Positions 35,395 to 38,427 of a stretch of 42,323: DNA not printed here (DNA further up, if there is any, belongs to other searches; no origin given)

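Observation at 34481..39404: Translationally coupled yhiI-rbbA-yhhJ module: membrane fusion protein plus fused double-ATPase/permease plus ABC-2 permease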

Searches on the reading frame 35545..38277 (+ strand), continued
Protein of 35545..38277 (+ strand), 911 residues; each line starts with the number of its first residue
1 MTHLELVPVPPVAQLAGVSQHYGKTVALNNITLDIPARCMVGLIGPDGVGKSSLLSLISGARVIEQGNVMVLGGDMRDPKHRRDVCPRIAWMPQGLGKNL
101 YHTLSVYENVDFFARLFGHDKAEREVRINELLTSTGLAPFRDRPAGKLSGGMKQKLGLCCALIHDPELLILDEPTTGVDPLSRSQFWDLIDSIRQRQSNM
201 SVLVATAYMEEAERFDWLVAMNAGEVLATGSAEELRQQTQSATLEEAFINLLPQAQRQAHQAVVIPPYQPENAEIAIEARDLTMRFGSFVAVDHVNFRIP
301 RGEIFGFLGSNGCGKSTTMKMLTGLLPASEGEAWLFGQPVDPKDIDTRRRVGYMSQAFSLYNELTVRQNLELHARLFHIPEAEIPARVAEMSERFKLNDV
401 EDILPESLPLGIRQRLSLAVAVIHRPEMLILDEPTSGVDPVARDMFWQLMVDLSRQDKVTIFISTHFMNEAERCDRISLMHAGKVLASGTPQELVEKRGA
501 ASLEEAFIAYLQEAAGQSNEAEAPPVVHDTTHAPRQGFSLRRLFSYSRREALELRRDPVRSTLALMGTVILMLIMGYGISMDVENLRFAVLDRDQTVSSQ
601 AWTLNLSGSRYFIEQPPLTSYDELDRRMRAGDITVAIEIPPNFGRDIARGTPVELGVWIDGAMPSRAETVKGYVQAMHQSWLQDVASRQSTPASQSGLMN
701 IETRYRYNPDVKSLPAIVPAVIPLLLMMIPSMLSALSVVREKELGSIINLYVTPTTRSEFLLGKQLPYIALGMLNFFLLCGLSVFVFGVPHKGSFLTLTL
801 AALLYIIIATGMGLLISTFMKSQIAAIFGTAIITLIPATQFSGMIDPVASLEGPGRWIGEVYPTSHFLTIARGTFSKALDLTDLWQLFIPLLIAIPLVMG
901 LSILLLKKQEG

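Call 39: find_homologous_proteins(query=window:35545-38277:+, max_evalue=1e-20)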
Query window:35545-38277:+ (911 aa): 8000 proteins with E <= 1e-20 among 8000 candidates; the best 120 are listed.
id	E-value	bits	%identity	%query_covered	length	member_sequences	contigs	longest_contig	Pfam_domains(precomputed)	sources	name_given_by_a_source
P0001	0.0e+0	2124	99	100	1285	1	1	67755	PF12679.14,PF01061.30,PF00005.34,PF12730.14,PF12698.14,PF13304.13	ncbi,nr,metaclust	ncbi:membrane protein [Escherichia coli O104:H21 str. CFSAN002237]|nr:membrane protein [Escherichia 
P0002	0.0e+0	2124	99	100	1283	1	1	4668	PF12679.14,PF01061.30,PF00005.34,PF12730.14,PF12698.14,PF13304.13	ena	-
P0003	0.0e+0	2117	99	100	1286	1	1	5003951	PF12679.14,PF01061.30,PF00005.34,PF12730.14,PF12698.14,PF13304.13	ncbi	-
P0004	0.0e+0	2117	99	100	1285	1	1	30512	PF12679.14,PF01061.30,PF00005.34,PF12730.14,PF12698.14,PF13304.13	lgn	-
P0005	0.0e+0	2104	99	100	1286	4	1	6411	PF12679.14,PF01061.30,PF00005.34,PF12730.14,PF12698.14,PF13304.13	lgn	-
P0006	0.0e+0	2101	99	99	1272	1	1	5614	PF12679.14,PF01061.30,PF00005.34,PF12730.14,PF12698.14,PF13304.13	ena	-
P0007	0.0e+0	2092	98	100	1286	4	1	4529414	PF12679.14,PF01061.30,PF00005.34,PF12730.14,PF12698.14,PF13304.13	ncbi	-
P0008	0.0e+0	2083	99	98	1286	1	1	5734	PF12679.14,PF01061.30,PF00005.34,PF12730.14,PF12698.14,PF13304.13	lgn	-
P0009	0.0e+0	2081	98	99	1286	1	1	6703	PF12679.14,PF01061.30,PF00005.34,PF12730.14,PF12698.14,PF13304.13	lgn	-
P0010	0.0e+0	2071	98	99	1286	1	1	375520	PF12679.14,PF01061.30,PF00005.34,PF12730.14,PF12698.14,PF13304.13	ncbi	-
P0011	0.0e+0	2046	100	100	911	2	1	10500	PF12679.14,PF01061.30,PF00005.34,PF12698.14,PF13304.13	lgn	-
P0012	0.0e+0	2045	100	100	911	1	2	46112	PF12679.14,PF01061.30,PF00005.34,PF12698.14,PF13304.13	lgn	-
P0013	0.0e+0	2045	100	100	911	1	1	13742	PF12679.14,PF01061.30,PF00005.34,PF12698.14,PF13304.13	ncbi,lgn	ncbi:TPA: ribosome-associated ATPase/putative transporter RbbA [Escherichia coli]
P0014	0.0e+0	2045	100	100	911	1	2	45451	PF12679.14,PF01061.30,PF00005.34,PF12698.14,PF13304.13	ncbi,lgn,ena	ncbi:TPA: ribosome-associated ATPase/putative transporter RbbA [Escherichia coli]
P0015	0.0e+0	2045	100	100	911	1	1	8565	PF12679.14,PF01061.30,PF00005.34,PF12698.14,PF13304.13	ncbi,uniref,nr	ncbi:ribosome-associated ATPase/putative transporter RbbA [Escherichia coli]|uniref:ribosome-associa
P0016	0.0e+0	2045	100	100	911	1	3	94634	PF12679.14,PF01061.30,PF00005.34,PF12698.14,PF13304.13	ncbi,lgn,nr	ncbi:TPA: ribosome-associated ATPase/putative transporter RbbA [Escherichia coli]|nr:ribosome-associ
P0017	0.0e+0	2044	100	100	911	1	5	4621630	PF12679.14,PF01061.30,PF00005.34,PF12698.14,PF13304.13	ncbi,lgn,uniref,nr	ncbi:TPA: ribosome-associated ATPase/putative transporter RbbA [Escherichia coli]|uniref:ribosome-as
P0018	0.0e+0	2044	100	100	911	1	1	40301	PF12679.14,PF01061.30,PF00005.34,PF12698.14,PF13304.13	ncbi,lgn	ncbi:ribosome-associated ATPase/putative transporter RbbA [Escherichia coli]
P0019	0.0e+0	2044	100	100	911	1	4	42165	PF12679.14,PF01061.30,PF00005.34,PF12698.14,PF13304.13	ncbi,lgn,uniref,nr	ncbi:TPA: ribosome-associated ATPase/putative transporter RbbA [Escherichia coli]|uniref:ribosome-as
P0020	0.0e+0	2044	100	100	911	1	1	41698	PF12679.14,PF01061.30,PF00005.34,PF12698.14,PF13304.13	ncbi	ncbi:ribosome-associated ATPase/putative transporter RbbA [Escherichia coli]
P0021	0.0e+0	2044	100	100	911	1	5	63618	PF12679.14,PF01061.30,PF00005.34,PF12698.14,PF13304.13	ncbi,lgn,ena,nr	ncbi:TPA: ribosome-associated ATPase/putative transporter RbbA [Escherichia coli]|nr:ribosome-associ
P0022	0.0e+0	2044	100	100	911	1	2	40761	PF12679.14,PF01061.30,PF00005.34,PF12698.14,PF13304.13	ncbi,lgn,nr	ncbi:ribosome-associated ATPase/putative transporter RbbA [Escherichia coli]|nr:ribosome-associated 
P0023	0.0e+0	2043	100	100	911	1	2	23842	PF12679.14,PF01061.30,PF00005.34,PF12698.14,PF13304.13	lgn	-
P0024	0.0e+0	2043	100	100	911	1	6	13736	PF12679.14,PF01061.30,PF00005.34,PF12698.14,PF13304.13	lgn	-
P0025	0.0e+0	2043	100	100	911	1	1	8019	PF12679.14,PF01061.30,PF00005.34,PF12698.14,PF13304.13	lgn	-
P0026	0.0e+0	2043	100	100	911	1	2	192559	PF12679.14,PF01061.30,PF00005.34,PF12698.14,PF13304.13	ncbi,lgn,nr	ncbi:TPA: ribosome-associated ATPase/putative transporter RbbA [Escherichia coli]|nr:ribosome-associ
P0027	0.0e+0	2043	100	100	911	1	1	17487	PF12679.14,PF01061.30,PF00005.34,PF12698.14,PF13304.13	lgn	-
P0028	0.0e+0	2043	100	100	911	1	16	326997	PF12679.14,PF01061.30,PF00005.34,PF12698.14,PF13304.13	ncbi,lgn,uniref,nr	ncbi:TPA: ribosome-associated ATPase/putative transporter RbbA [Escherichia coli]|uniref:Multidrug A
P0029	0.0e+0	2042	100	100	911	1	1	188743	PF12679.14,PF01061.30,PF00005.34,PF12698.14,PF13304.13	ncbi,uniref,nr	ncbi:ribosome-associated ATPase/putative transporter RbbA [Escherichia coli]|uniref:ribosome-associa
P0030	0.0e+0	2042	99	100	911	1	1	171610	PF12679.14,PF01061.30,PF00005.34,PF12698.14,PF13304.13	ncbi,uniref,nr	ncbi:ribosome-associated ATPase/putative transporter RbbA [Escherichia coli]|uniref:ribosome-associa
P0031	0.0e+0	2042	100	100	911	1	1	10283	PF12679.14,PF01061.30,PF00005.34,PF12698.14,PF13304.13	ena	-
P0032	0.0e+0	2042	100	100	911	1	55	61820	PF12679.14,PF01061.30,PF00005.34,PF12698.14,PF13304.13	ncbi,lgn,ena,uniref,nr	ncbi:ribosome-associated ATPase/putative transporter RbbA [Escherichia coli]|uniref:ribosome-associa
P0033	0.0e+0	2042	100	100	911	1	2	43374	PF12679.14,PF01061.30,PF00005.34,PF12698.14,PF13304.13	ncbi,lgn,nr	ncbi:TPA: ribosome-associated ATPase/putative transporter RbbA [Escherichia coli]|nr:ribosome-associ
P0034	0.0e+0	2042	100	100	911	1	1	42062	PF12679.14,PF01061.30,PF00005.34,PF12698.14,PF13304.13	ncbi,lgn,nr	ncbi:ribosome-associated ATPase/putative transporter RbbA [Escherichia coli]|nr:ribosome-associated 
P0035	0.0e+0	2042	100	100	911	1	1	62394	PF12679.14,PF01061.30,PF00005.34,PF12698.14,PF13304.13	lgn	-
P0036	0.0e+0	2042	100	100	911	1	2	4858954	PF12679.14,PF01061.30,PF00005.34,PF12698.14,PF13304.13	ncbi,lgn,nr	ncbi:putative type I secretion system, ATP-binding protein [Escherichia coli]|nr:putative type I sec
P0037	0.0e+0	2042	100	100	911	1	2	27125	PF12679.14,PF01061.30,PF00005.34,PF12698.14,PF13304.13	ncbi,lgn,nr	ncbi:ribosome-associated ATPase/putative transporter RbbA [Escherichia coli]|nr:ribosome-associated 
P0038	0.0e+0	2042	100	100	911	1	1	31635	PF12679.14,PF01061.30,PF00005.34,PF12698.14,PF13304.13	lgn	-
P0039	0.0e+0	2042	100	100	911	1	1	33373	PF12679.14,PF01061.30,PF00005.34,PF12698.14,PF13304.13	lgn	-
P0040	0.0e+0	2042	100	100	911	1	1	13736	PF12679.14,PF01061.30,PF00005.34,PF12698.14,PF13304.13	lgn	-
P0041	0.0e+0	2042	100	100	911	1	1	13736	PF12679.14,PF01061.30,PF00005.34,PF12698.14,PF13304.13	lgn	-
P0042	0.0e+0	2041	100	100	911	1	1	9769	PF12679.14,PF01061.30,PF00005.34,PF12698.14,PF13304.13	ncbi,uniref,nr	ncbi:multidrug ABC transporter ATP-binding protein [Escherichia coli]|uniref:ribosome-associated ATP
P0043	0.0e+0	2041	100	100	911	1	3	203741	PF12679.14,PF01061.30,PF00005.34,PF12698.14,PF13304.13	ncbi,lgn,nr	ncbi:ribosome-associated ATPase/putative transporter RbbA [Escherichia coli]|nr:ribosome-associated 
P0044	0.0e+0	2041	100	100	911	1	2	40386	PF12679.14,PF01061.30,PF00005.34,PF12698.14,PF13304.13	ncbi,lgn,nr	ncbi:ribosome-associated ATPase/putative transporter RbbA [Escherichia coli]|nr:ribosome-associated 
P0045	0.0e+0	2041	100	100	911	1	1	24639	PF12679.14,PF01061.30,PF00005.34,PF12698.14,PF13304.13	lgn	-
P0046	0.0e+0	2041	100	100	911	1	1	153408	PF12679.14,PF01061.30,PF00005.34,PF12698.14,PF13304.13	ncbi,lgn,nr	ncbi:ribosome-associated ATPase/putative transporter RbbA [Escherichia coli]|nr:ribosome-associated 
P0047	0.0e+0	2041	100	100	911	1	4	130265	PF12679.14,PF01061.30,PF00005.34,PF12698.14,PF13304.13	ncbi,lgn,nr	ncbi:ABC transporter ATP-binding protein/permease [Escherichia coli]|nr:ABC transporter ATP-binding 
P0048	0.0e+0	2041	100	100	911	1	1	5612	PF12679.14,PF01061.30,PF00005.34,PF12698.14,PF13304.13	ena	-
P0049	0.0e+0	2040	100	100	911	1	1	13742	PF12679.14,PF01061.30,PF00005.34,PF12698.14,PF13304.13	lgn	-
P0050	0.0e+0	2040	100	100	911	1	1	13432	PF12679.14,PF01061.30,PF00005.34,PF12698.14,PF13304.13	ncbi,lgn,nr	ncbi:ribosome-associated ATPase/putative transporter RbbA [Escherichia coli]|nr:ribosome-associated 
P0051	0.0e+0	2040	100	100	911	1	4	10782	PF12679.14,PF01061.30,PF00005.34,PF12698.14,PF13304.13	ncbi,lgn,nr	ncbi:ribosome-associated ATPase/putative transporter RbbA [Escherichia coli]|nr:ribosome-associated 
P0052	0.0e+0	2040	100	100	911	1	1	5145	PF12679.14,PF01061.30,PF00005.34,PF12698.14,PF13304.13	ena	-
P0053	0.0e+0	2040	99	100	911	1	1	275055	PF12679.14,PF01061.30,PF00005.34,PF12698.14,PF13304.13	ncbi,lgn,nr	ncbi:ribosome-associated ATPase/putative transporter RbbA [Escherichia coli]|nr:ribosome-associated 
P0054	0.0e+0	2039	100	100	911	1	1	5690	PF12679.14,PF01061.30,PF00005.34,PF12698.14,PF13304.13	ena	-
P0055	0.0e+0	2039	100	100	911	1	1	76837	PF12679.14,PF01061.30,PF00005.34,PF12698.14,PF13304.13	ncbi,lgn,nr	ncbi:TPA: ribosome-associated ATPase/putative transporter RbbA [Escherichia coli]|nr:ribosome-associ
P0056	0.0e+0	2039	100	100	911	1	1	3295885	PF12679.14,PF01061.30,PF00005.34,PF12698.14,PF13304.13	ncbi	ncbi:ribosome-associated ATPase/putative transporter RbbA [Escherichia coli]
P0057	0.0e+0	2039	99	100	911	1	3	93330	PF12679.14,PF01061.30,PF00005.34,PF12698.14,PF13304.13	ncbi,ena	-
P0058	0.0e+0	2038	99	100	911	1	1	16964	PF12679.14,PF01061.30,PF00005.34,PF12698.14,PF13304.13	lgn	-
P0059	0.0e+0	2038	99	100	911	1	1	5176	PF12679.14,PF01061.30,PF00005.34,PF12698.14,PF13304.13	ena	-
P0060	0.0e+0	2038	100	100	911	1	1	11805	PF12679.14,PF01061.30,PF00005.34,PF12698.14,PF13304.13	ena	-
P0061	0.0e+0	2038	99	100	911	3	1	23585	PF12679.14,PF01061.30,PF00005.34,PF12698.14,PF13304.13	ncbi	ncbi:ribosome-associated ATPase/putative transporter RbbA [Escherichia coli]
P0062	0.0e+0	2037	99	100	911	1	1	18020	PF12679.14,PF01061.30,PF00005.34,PF12698.14,PF13304.13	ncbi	ncbi:ribosome-associated ATPase/putative transporter RbbA [Escherichia coli]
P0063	0.0e+0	2037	100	100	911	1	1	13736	PF12679.14,PF01061.30,PF00005.34,PF12698.14,PF13304.13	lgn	-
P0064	0.0e+0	2037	99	100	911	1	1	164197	PF12679.14,PF01061.30,PF00005.34,PF12698.14,PF13304.13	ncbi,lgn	-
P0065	0.0e+0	2037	100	100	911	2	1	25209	PF12679.14,PF01061.30,PF00005.34,PF12698.14,PF13304.13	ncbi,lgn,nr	ncbi:ribosome-associated ATPase/putative transporter RbbA [Escherichia coli]|nr:ribosome-associated 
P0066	0.0e+0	2036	99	100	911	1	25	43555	PF12679.14,PF01061.30,PF00005.34,PF12698.14,PF13304.13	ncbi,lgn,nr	ncbi:ribosome-associated ATPase/putative transporter RbbA [Escherichia coli]|nr:ribosome-associated 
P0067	0.0e+0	2036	99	100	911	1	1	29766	PF12679.14,PF01061.30,PF00005.34,PF12698.14,PF13304.13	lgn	-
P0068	0.0e+0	2036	99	100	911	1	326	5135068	PF12679.14,PF01061.30,PF00005.34,PF12698.14,PF13304.13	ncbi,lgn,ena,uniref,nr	ncbi:ribosome-associated ATPase/putative transporter RbbA [Escherichia coli]|uniref:ribosome-associa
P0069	0.0e+0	2036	99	100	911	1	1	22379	PF12679.14,PF01061.30,PF00005.34,PF12698.14,PF13304.13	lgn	-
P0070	0.0e+0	2036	100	100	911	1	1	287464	PF12679.14,PF01061.30,PF00005.34,PF12698.14,PF13304.13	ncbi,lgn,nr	ncbi:ribosome-associated ATPase/putative transporter RbbA [Escherichia coli]|nr:ribosome-associated 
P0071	0.0e+0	2036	99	100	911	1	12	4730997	PF12679.14,PF01061.30,PF00005.34,PF12698.14,PF13304.13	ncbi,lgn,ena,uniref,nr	ncbi:TPA: ribosome-associated ATPase/putative transporter RbbA [Escherichia coli]|uniref:ribosome-as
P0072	0.0e+0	2036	99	100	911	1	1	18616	PF12679.14,PF01061.30,PF00005.34,PF12698.14,PF13304.13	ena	-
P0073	0.0e+0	2036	99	100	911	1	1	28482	PF12679.14,PF01061.30,PF00005.34,PF12698.14,PF13304.13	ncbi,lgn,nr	ncbi:ribosome-associated ATPase/putative transporter RbbA [Escherichia coli]|nr:ribosome-associated 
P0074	0.0e+0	2035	99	100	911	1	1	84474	PF12679.14,PF01061.30,PF00005.34,PF12698.14,PF13304.13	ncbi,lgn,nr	ncbi:ribosome-associated ATPase/putative transporter RbbA [Escherichia coli]|nr:ribosome-associated 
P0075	0.0e+0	2035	99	100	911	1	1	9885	PF12679.14,PF01061.30,PF00005.34,PF12698.14,PF13304.13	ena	-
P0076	0.0e+0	2035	99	100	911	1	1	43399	PF12679.14,PF01061.30,PF00005.34,PF12698.14,PF13304.13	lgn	-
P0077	0.0e+0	2035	99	100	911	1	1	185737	PF12679.14,PF01061.30,PF00005.34,PF12698.14,PF13304.13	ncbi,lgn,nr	ncbi:TPA: ribosome-associated ATPase/putative transporter RbbA [Escherichia coli]|nr:ribosome-associ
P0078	0.0e+0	2035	99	100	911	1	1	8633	PF12679.14,PF01061.30,PF00005.34,PF12698.14,PF13304.13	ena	-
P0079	0.0e+0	2035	99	100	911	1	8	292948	PF12679.14,PF01061.30,PF00005.34,PF12698.14,PF13304.13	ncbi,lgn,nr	ncbi:TPA: ribosome-associated ATPase/putative transporter RbbA [Escherichia coli]|nr:ribosome-associ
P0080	0.0e+0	2035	99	100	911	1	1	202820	PF12679.14,PF01061.30,PF00005.34,PF12698.14,PF13304.13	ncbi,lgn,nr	ncbi:ribosome-associated ATPase/putative transporter RbbA [Escherichia coli]|nr:ribosome-associated 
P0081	0.0e+0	2035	99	100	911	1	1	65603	PF12679.14,PF01061.30,PF00005.34,PF12698.14,PF13304.13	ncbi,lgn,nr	ncbi:ABC transporter ATP-binding protein/permease [Shigella flexneri]|nr:ABC transporter ATP-binding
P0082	0.0e+0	2035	99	100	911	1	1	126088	PF12679.14,PF01061.30,PF00005.34,PF12698.14,PF13304.13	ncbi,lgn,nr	ncbi:TPA: ribosome-associated ATPase/putative transporter RbbA [Escherichia coli]|nr:ribosome-associ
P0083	0.0e+0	2034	99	100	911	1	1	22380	PF12679.14,PF01061.30,PF00005.34,PF12698.14,PF13304.13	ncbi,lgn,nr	ncbi:ABC transporter ATP-binding protein/permease [Escherichia coli]|nr:ABC transporter ATP-binding 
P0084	0.0e+0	2034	99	100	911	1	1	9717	PF12679.14,PF01061.30,PF00005.34,PF12698.14,PF13304.13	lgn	-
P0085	0.0e+0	2034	99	100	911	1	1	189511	PF12679.14,PF01061.30,PF00005.34,PF12698.14,PF13304.13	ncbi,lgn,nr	ncbi:ribosome-associated ATPase/putative transporter RbbA [Escherichia coli]|nr:ribosome-associated 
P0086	0.0e+0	2034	99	100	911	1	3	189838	PF12679.14,PF01061.30,PF00005.34,PF12698.14,PF13304.13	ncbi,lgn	ncbi:ribosome-associated ATPase/putative transporter RbbA [Escherichia coli]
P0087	0.0e+0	2034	99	100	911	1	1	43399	PF12679.14,PF01061.30,PF00005.34,PF12698.14,PF13304.13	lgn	-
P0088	0.0e+0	2034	99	100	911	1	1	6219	PF12679.14,PF01061.30,PF00005.34,PF12698.14,PF13304.13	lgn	-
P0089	0.0e+0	2034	99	100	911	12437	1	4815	PF12679.14,PF01061.30,PF00005.34,PF12698.14,PF13304.13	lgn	-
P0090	0.0e+0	2034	99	100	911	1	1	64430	PF12679.14,PF01061.30,PF00005.34,PF12698.14,PF13304.13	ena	-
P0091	0.0e+0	2034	99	100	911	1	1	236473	PF12679.14,PF01061.30,PF00005.34,PF12698.14,PF13304.13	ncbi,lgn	-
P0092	0.0e+0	2034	99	100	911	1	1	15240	PF12679.14,PF01061.30,PF00005.34,PF12698.14,PF13304.13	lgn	-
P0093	0.0e+0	2034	99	100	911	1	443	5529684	PF12679.14,PF01061.30,PF00005.34,PF12698.14,PF13304.13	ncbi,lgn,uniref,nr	ncbi:ribosome-associated ATPase/putative transporter RbbA [Escherichia coli]|uniref:Heme ABC exporte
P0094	0.0e+0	2034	99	100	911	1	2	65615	PF12679.14,PF01061.30,PF00005.34,PF12698.14,PF13304.13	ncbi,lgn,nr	ncbi:ribosome-associated ATPase/putative transporter RbbA [Shigella flexneri]|nr:ribosome-associated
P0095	0.0e+0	2034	99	100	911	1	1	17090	PF12679.14,PF01061.30,PF00005.34,PF12698.14,PF13304.13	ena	-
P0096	0.0e+0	2033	99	100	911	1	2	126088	PF12679.14,PF01061.30,PF00005.34,PF12698.14,PF13304.13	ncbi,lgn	ncbi:ribosome-associated ATPase/putative transporter RbbA [Escherichia coli]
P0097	0.0e+0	2033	99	100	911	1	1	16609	PF12679.14,PF01061.30,PF00005.34,PF12698.14,PF13304.13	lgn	-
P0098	0.0e+0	2033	99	100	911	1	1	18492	PF12679.14,PF01061.30,PF00005.34,PF12698.14,PF13304.13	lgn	-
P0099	0.0e+0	2033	99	100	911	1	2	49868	PF12679.14,PF01061.30,PF00005.34,PF12698.14,PF13304.13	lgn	-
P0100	0.0e+0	2033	99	100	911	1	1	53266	PF12679.14,PF01061.30,PF00005.34,PF12698.14,PF13304.13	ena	-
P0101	0.0e+0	2033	99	100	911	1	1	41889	PF12679.14,PF01061.30,PF00005.34,PF12698.14,PF13304.13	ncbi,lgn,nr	ncbi:TPA: ribosome-associated ATPase/putative transporter RbbA [Escherichia coli]|nr:ribosome-associ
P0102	0.0e+0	2033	99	100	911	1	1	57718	PF12679.14,PF01061.30,PF00005.34,PF12698.14,PF13304.13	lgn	-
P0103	0.0e+0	2033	99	100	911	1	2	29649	PF12679.14,PF01061.30,PF00005.34,PF12698.14,PF13304.13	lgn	-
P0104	0.0e+0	2033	99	100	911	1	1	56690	PF12679.14,PF01061.30,PF00005.34,PF12698.14,PF13304.13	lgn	-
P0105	0.0e+0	2032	99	100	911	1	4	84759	PF12679.14,PF01061.30,PF00005.34,PF12698.14,PF13304.13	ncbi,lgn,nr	ncbi:ribosome-associated ATPase/putative transporter RbbA [Escherichia coli]|nr:ribosome-associated 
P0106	0.0e+0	2032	99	100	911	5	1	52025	PF12679.14,PF01061.30,PF00005.34,PF12698.14,PF13304.13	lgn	-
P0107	0.0e+0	2032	99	100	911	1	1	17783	PF12679.14,PF01061.30,PF00005.34,PF12698.14,PF13304.13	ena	-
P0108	0.0e+0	2032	99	100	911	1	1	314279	PF12679.14,PF01061.30,PF00005.34,PF12698.14,PF13304.13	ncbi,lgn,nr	ncbi:ribosome-associated ATPase/putative transporter RbbA [Escherichia coli]|nr:ribosome-associated 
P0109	0.0e+0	2032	99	100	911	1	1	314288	PF12679.14,PF01061.30,PF00005.34,PF12698.14,PF13304.13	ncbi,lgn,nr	ncbi:ribosome-associated ATPase/putative transporter RbbA [Escherichia coli]|nr:ribosome-associated 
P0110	0.0e+0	2032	99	100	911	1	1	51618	PF12679.14,PF01061.30,PF00005.34,PF12698.14,PF13304.13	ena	-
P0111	0.0e+0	2032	99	100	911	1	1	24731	PF12679.14,PF01061.30,PF00005.34,PF12698.14,PF13304.13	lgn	-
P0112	0.0e+0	2032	99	100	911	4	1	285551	PF12679.14,PF01061.30,PF00005.34,PF12698.14,PF13304.13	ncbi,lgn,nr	ncbi:ribosome-associated ATPase/putative transporter RbbA [Escherichia coli]|nr:ribosome-associated 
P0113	0.0e+0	2031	99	100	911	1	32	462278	PF12679.14,PF01061.30,PF00005.34,PF12698.14,PF13304.13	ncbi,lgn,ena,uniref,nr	ncbi:TPA: ribosome-associated ATPase/putative transporter RbbA [Escherichia coli]|uniref:ribosome-as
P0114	0.0e+0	2031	99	100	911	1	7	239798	PF12679.14,PF01061.30,PF00005.34,PF12698.14,PF13304.13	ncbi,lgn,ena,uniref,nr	ncbi:ribosome-associated ATPase/putative transporter RbbA [Escherichia coli]|uniref:ribosome-associa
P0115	0.0e+0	2031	99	100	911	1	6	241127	PF12679.14,PF01061.30,PF00005.34,PF12698.14,PF13304.13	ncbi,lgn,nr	ncbi:TPA: ribosome-associated ATPase/putative transporter RbbA [Escherichia coli]|nr:ribosome-associ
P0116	0.0e+0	2031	99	100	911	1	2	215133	PF12679.14,PF01061.30,PF00005.34,PF12698.14,PF13304.13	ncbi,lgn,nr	ncbi:ribosome-associated ATPase/putative transporter RbbA [Escherichia coli]|nr:ribosome-associated 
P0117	0.0e+0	2031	99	100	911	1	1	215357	PF12679.14,PF01061.30,PF00005.34,PF12698.14,PF13304.13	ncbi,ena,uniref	ncbi:ribosome-associated ATPase/putative transporter RbbA [Escherichia coli]|uniref:ribosome-associa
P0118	0.0e+0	2031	99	100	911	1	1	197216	PF12679.14,PF01061.30,PF00005.34,PF12698.14,PF13304.13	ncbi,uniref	ncbi:ribosome-associated ATPase/putative transporter RbbA [Escherichia coli]|uniref:ribosome-associa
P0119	0.0e+0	2030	99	100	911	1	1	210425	PF12679.14,PF01061.30,PF00005.34,PF12698.14,PF13304.13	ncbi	ncbi:ribosome-associated ATPase/putative transporter RbbA [Escherichia coli]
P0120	0.0e+0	2030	99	100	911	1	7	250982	PF12679.14,PF01061.30,PF00005.34,PF12698.14,PF13304.13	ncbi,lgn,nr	ncbi:ribosome-associated ATPase/putative transporter RbbA [Escherichia coli]|nr:ribosome-associated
